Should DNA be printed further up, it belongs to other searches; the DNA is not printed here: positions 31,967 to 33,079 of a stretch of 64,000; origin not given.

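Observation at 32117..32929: Catalytically dead tyrosine-recombinase paralogue is the first gene downstream of the putative switch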

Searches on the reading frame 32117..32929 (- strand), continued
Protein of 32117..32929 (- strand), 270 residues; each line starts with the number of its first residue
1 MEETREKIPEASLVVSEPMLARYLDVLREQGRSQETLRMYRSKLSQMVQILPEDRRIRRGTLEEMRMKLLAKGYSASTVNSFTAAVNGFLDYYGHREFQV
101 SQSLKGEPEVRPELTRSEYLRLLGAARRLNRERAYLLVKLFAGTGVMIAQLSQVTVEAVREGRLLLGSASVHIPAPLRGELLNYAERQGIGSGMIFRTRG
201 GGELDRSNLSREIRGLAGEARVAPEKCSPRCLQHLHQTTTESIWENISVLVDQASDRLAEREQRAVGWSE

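Call 36: search_solved_structures(query=A1, max_evalue=0.01, show_alignments=2)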
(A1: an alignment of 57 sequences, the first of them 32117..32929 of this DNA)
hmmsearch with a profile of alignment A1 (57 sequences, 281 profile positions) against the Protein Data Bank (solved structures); distinct sequences matched with E-value up to 0.01: 9.
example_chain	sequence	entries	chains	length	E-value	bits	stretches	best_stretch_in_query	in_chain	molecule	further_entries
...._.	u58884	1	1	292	3.5e-15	59.3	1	16-232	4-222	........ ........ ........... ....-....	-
1a0p_A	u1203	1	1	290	1.6e-10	44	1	24-246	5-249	SITE-SPECIFIC RECOMBINASE XERD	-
5hxy_A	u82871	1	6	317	2.8e-09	39.9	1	21-246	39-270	Tyrosine recombinase XerA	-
5j0n_E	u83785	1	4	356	0.00029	23.4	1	22-191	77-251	Integrase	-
1z1g_A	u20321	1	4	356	0.00029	23.4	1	22-191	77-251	Integrase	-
1z1b_A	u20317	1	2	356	0.00035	23.2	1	22-191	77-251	Integrase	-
1p7d_A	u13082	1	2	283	0.0004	22.9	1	25-191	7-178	Integrase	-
1z19_A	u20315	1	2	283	0.00049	22.7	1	25-191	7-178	Integrase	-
9i5v_14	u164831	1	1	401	0.0013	21.2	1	21-243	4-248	Ribosome-associated translation inhibitor RaiA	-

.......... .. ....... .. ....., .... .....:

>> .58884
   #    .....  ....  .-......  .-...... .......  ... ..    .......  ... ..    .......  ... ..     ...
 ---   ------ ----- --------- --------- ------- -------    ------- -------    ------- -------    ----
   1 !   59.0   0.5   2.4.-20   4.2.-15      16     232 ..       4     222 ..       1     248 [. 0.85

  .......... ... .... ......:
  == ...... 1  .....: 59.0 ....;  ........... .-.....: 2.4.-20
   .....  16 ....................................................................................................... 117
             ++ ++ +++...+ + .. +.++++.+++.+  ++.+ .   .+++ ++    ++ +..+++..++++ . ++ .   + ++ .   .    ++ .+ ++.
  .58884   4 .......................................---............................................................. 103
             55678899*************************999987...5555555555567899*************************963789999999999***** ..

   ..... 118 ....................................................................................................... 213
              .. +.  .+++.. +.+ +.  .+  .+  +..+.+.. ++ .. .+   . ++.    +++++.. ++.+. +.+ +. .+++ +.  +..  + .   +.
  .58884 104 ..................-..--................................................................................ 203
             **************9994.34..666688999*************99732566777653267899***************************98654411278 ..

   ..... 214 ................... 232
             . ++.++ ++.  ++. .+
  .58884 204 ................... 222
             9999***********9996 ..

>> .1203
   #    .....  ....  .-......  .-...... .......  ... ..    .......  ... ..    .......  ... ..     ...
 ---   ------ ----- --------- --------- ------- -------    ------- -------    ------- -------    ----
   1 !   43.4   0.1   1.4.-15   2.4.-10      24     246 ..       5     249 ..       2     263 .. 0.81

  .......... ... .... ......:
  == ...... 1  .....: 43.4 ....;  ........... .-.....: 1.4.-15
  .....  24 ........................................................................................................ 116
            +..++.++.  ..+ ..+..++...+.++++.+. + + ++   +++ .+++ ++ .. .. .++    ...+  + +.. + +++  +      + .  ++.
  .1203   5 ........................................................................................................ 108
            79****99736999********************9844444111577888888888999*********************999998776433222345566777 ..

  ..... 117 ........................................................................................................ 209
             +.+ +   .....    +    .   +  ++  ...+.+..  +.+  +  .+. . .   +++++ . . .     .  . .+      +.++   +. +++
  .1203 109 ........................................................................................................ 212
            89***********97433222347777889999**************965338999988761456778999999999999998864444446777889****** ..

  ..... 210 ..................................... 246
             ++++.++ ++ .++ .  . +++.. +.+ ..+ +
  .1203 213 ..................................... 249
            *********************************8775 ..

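Call 40: predict_structure(alignment_id=A1)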
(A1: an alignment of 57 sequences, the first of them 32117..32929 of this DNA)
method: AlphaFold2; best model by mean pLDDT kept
length: 270 residues; sequences in the alignment: 57
mean_pLDDT: 93.1   pTM: 0.67
mean pLDDT of the five models: 93.1, 92.7, 92.3, 91.2, 90.9
residues with pLDDT >= 90: 240; 70-90: 13; 50-70: 10; < 50: 7
segments of 3 or more residues with pLDDT < 50: 1-7
pLDDT, mean of each block of 10 residues (from residue 1): 50 95 97 94 97 95 96 92 97 96 77 93 98 98 95 98 95 98 98 95 93 98 96 96 95 96 84
secondary structure, 60 per line:
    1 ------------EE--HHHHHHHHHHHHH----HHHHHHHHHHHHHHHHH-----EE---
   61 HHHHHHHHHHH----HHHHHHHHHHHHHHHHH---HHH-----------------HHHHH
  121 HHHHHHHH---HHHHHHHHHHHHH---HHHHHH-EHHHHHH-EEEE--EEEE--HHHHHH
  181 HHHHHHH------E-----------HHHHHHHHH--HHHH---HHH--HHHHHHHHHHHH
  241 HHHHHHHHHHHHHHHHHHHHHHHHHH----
elements in order: H17-29 H34-50 H61-71 H76-92 H116-128 H132-144 H148-153 H156-161 E163-166 E169-172 H175-187 H206-214 H217-220 H229-266

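Call 43: fold_search(model_id=the predicted structure, library=pdb)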
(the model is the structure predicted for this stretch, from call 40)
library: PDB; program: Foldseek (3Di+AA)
matches with E <= 10: 116; with E <= 0.001: 29
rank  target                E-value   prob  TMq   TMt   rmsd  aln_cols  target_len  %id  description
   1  5hxy_B                1.3e-09  1.00  0.43  0.42  13.9       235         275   22  Crystal structure of XerA recombinase (released 2017-02-01)
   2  5hxy_C                2.3e-09  1.00  0.43  0.42  13.7       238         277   21  Crystal structure of XerA recombinase (released 2017-02-01)
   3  5hxy_A                8.0e-09  1.00  0.42  0.41  13.4       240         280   21  Crystal structure of XerA recombinase (released 2017-02-01)
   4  5hxy_D                1.5e-08  1.00  0.42  0.41  13.8       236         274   22  Crystal structure of XerA recombinase (released 2017-02-01)
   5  5hxy_F                3.0e-08  1.00  0.43  0.43  13.5       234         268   22  Crystal structure of XerA recombinase (released 2017-02-01)
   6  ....                  4.2e-07  1.00  0.40  0.41  10.9       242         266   23  The structure of a dimeric Xer recombinase from archaea (released 2012-12-05)
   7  1z19_A                2.9e-06  1.00  0.63  0.62   4.1       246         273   18  Crystal structure of a lambda integrase(75-356) dimer bound to a COC' core site (released 2005-06-28)
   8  1z1b_B                3.1e-06  1.00  0.65  0.51   4.3       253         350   19  Crystal structure of a lambda integrase dimer bound to a COC' core site (released 2005-06-28)
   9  1p7d_A                3.2e-06  1.00  0.62  0.60   4.2       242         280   19  Crystal structure of the Lambda Integrase (residues 75-356) bound to DNA (released 2003-08-12)
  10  1z1g_A                4.4e-06  1.00  0.62  0.50   3.9       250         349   19  Crystal structure of a lambda integrase tetramer bound to a Holliday junction (released 2005-06-28)
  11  1z19_B                5.7e-06  1.00  0.61  0.58   5.7       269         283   19  Crystal structure of a lambda integrase(75-356) dimer bound to a COC' core site (released 2005-06-28)
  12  5j0n_E                6.6e-06  1.00  0.64  0.63   9.5       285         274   20  Lambda excision HJ intermediate (released 2017-02-08)
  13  1z1g_B                7.7e-06  1.00  0.60  0.49   5.4       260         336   18  Crystal structure of a lambda integrase tetramer bound to a Holliday junction (released 2005-06-28)
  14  5j0n_G                9.5e-06  1.00  0.65  0.52   4.2       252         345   20  Lambda excision HJ intermediate (released 2017-02-08)
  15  1a0p                  1.1e-05  1.00  0.38  0.38  12.0       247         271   19  SITE-SPECIFIC RECOMBINASE, XERD (released 1998-03-18)
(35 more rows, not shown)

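Call 45: search_protein_families(library=pfam, proteins=[L026:629-1213:+, L042:598-1206:+, L045:280-897:+, L047:6270-9704:+, L058:6726-9824:+, L018:7986-9371:+, L049:3054-4343:+, L078:493-1605:+, L060:8186-9373:+, L061:6640-9870:+], max_evalue=0.001)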
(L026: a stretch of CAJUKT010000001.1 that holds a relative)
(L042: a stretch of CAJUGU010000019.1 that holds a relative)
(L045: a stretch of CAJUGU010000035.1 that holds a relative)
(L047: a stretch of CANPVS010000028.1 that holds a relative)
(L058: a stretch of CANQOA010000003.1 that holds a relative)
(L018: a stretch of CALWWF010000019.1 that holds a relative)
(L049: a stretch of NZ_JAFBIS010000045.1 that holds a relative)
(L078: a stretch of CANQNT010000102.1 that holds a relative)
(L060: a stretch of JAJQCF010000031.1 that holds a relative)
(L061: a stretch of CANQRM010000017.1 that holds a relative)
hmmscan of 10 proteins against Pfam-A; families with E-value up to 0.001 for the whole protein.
L026:629-1213:+ (194 aa): 1 family
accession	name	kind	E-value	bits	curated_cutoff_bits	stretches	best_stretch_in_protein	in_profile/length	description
PF00239.26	Resolvase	-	1e-30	107.2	23.3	1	4-147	2-144/145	Resolvase, N terminal domain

L042:598-1206:+ (202 aa): 1 family
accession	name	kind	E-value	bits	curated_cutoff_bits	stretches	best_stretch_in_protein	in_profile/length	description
PF00239.26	Resolvase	-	9.1e-29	100.9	23.3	1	5-149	1-144/145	Resolvase, N terminal domain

L045:280-897:+ (205 aa): 0 families

L047:6270-9704:+ (1144 aa): 1 family
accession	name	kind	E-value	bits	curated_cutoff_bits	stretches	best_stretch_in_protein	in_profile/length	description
PF07554.19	FIVAR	-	6.9e-10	39.9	29.2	1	883-941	5-70/71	FIVAR domain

L058:6726-9824:+ (1032 aa): 0 families

L018:7986-9371:+ (461 aa): 1 family
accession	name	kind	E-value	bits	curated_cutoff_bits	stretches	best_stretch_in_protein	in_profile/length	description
PF00464.25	SHMT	-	1.1e-127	426.4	27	1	15-407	2-398/399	Serine hydroxymethyltransferase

L049:3054-4343:+ (429 aa): 1 family
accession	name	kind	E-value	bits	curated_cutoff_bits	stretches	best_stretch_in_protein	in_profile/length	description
PF00589.27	Phage_integrase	-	7.2e-07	29.6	27.1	0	35-133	26-133/172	Phage integrase family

L078:493-1605:+ (370 aa): 3 families
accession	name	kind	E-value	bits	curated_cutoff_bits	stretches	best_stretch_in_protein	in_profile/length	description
PF00589.27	Phage_integrase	-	8.2e-26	91.2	27.1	1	179-356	6-170/172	Phage integrase family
PF14659.12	Phage_int_SAM_3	-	1e-10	42.1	22.6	1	70-118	2-50/58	Phage integrase, N-terminal SAM-like domain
PF22022.2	Phage_int_M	-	0.00027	21.6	27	1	70-150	1-79/96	Phage integrase central domain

L060:8186-9373:+ (395 aa): 4 families
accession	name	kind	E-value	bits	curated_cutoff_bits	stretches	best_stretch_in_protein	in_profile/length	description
PF14311.12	DUF4379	-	9.4e-106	346.4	24.5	5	234-288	2-56/56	Probable Treble clef zinc finger domain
PF22799.2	PIR1-like_C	-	1.2e-05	26.4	27.6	0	325-352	46-71/74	Cell wall mannoprotein PIR1-like, C-terminal domain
PF20173.3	ZnF_RZ-type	-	2.6e-05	24.2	27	0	252-286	4-38/54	RZ type zinc finger domain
PF05605.18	zf-Di19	-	0.00087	19.9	27.5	0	349-363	29-43/54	Drought induced 19 protein (Di19), zinc-binding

L061:6640-9870:+ (1076 aa): 1 family
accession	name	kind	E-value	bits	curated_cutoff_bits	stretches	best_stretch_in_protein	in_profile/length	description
PF07554.19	FIVAR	-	2.7e-07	31.6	29.2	1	869-935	1-70/71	FIVAR domain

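Call 59: search_protein_families(library=pfam, proteins=[L045:280-897:+, L019:8866-9500:+, L014:8335-9432:+, L079:8235-9371:-, L021:869-1441:-], max_evalue=1)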
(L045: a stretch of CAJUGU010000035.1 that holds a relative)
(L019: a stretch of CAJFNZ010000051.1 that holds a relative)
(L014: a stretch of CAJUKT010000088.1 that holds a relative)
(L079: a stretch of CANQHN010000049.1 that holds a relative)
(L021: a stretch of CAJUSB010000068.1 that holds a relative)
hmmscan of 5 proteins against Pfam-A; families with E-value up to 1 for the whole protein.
L045:280-897:+ (205 aa): 0 families

L019:8866-9500:+ (211 aa): 1 family
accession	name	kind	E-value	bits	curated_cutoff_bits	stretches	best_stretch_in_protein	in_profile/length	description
PF00239.26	Resolvase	-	1.6e-05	25.4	23.3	1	168-211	1-50/145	Resolvase, N terminal domain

L014:8335-9432:+ (365 aa): 0 families

L079:8235-9371:- (378 aa): 2 families
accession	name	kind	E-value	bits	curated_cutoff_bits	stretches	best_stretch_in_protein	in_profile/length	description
PF00589.27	Phage_integrase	-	3.2e-25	89.3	27.1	1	173-356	2-170/172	Phage integrase family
PF14659.12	Phage_int_SAM_3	-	6.3e-08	33.2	22.6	1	71-106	4-39/58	Phage integrase, N-terminal SAM-like domain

L021:869-1441:- (190 aa): 1 family
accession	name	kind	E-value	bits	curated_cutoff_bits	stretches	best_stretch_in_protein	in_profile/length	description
PF00589.27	Phage_integrase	-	5.3e-22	78.8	27.1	1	10-173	5-166/172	Phage integrase family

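Call 63: search_protein_representatives(alignment_id=A1)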
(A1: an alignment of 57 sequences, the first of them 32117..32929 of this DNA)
Query: 57 sequences, 281 profile positions. Proteins with E-value up to 0.001 (for the whole library): 9861; up to 1e-10: 2611; up to 1e-30: 816. The best 150 are listed.
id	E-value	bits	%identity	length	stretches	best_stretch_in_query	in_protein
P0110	1.5e-160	549.3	-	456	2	9-278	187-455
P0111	4.4e-119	413.3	-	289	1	5-279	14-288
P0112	3.2e-109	380.9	-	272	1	11-279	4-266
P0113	1.0e-108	379.3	-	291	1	11-279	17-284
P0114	2.3e-107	374.8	-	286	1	7-278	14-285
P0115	1.4e-105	369.0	-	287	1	8-278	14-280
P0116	5.3e-105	367.1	-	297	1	13-279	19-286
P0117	5.3e-105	367.1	-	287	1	12-279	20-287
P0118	2.3e-104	365.0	-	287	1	8-279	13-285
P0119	2.3e-103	361.7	-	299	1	5-278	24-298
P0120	2.9e-103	361.4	-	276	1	15-278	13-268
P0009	7.2e-103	360.1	-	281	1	8-277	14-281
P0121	5.1e-102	357.3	-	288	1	13-279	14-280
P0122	1.5e-101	355.7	-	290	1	12-279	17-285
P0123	8.6e-101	353.3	-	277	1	9-279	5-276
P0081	2.5e-97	341.9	-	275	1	6-279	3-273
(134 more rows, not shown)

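Call 70: list_cluster_members(proteins=[P0084, P0017, P0029, P0007, P0011, P0006, P0081, P0010, P0009])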
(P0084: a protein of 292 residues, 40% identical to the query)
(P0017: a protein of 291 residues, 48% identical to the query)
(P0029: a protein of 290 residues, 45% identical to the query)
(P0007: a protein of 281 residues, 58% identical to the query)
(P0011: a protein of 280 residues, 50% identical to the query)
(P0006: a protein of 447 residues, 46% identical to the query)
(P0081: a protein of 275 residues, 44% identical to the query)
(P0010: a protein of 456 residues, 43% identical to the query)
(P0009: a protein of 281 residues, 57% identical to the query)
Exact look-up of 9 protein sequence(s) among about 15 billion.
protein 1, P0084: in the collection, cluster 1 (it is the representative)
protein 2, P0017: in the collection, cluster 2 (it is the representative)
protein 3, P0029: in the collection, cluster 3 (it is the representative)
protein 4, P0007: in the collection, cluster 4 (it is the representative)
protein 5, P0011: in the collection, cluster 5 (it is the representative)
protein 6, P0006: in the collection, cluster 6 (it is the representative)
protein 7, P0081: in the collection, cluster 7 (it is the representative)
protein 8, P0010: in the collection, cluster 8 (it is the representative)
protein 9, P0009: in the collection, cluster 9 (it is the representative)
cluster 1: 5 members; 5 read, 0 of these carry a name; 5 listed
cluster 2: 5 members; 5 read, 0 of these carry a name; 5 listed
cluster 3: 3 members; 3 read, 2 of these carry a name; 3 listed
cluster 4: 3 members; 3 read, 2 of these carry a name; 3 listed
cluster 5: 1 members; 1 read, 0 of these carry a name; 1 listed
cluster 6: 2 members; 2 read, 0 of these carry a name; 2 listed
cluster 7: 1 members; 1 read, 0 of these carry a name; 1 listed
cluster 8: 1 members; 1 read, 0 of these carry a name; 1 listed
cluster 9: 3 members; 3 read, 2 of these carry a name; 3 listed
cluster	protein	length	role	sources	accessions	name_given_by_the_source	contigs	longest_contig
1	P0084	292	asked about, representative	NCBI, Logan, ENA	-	-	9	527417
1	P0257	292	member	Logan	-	-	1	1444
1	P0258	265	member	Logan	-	-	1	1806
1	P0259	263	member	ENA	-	-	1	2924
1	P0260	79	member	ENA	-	-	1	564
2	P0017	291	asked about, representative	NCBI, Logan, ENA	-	-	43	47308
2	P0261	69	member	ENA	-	-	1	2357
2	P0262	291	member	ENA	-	-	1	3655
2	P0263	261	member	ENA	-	-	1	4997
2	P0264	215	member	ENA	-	-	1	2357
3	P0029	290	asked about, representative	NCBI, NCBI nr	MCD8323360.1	MAG: hypothetical protein LUC32_00130 [Clostridiales bacterium] | hypothetical protein [Clostridiales bacterium]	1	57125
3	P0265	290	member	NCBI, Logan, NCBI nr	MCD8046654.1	MAG: hypothetical protein LUE90_08525 [Clostridiales bacterium] | hypothetical protein [Clostridiales bacterium]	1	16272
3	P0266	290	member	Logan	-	-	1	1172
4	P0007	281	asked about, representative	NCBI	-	-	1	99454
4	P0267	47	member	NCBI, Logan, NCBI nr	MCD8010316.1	MAG: hypothetical protein LUF34_05935 [Lachnospiraceae bacterium] | hypothetical protein [Lachnospiraceae bacterium]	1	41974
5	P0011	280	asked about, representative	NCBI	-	-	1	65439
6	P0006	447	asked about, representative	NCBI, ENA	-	-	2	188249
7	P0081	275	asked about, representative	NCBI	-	-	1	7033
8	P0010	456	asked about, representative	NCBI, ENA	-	-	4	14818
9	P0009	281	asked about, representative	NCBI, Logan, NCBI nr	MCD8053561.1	MAG: site-specific integrase [Lachnospiraceae bacterium] | site-specific integrase [Lachnospiraceae bacterium]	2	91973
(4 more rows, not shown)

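Call 71: find_encoding_contigs(protein=P0009, flank=6000, max_places=4)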
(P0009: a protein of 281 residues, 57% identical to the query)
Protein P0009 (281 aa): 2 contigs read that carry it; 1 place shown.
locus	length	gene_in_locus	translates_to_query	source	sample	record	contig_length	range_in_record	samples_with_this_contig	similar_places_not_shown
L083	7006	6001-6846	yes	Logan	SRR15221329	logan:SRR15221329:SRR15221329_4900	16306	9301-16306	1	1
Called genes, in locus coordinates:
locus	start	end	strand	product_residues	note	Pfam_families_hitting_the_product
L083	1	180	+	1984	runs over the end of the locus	PF17802:SpaA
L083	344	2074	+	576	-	PF17802:SpaA, PF00746:Gram_pos_anchor (weak)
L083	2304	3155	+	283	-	PF04203:Sortase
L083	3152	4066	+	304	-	PF04203:Sortase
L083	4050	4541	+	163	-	-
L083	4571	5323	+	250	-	PF17802:SpaA (weak)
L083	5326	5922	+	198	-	PF04203:Sortase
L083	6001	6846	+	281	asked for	PF02899:Phage_int_SAM_1 (weak)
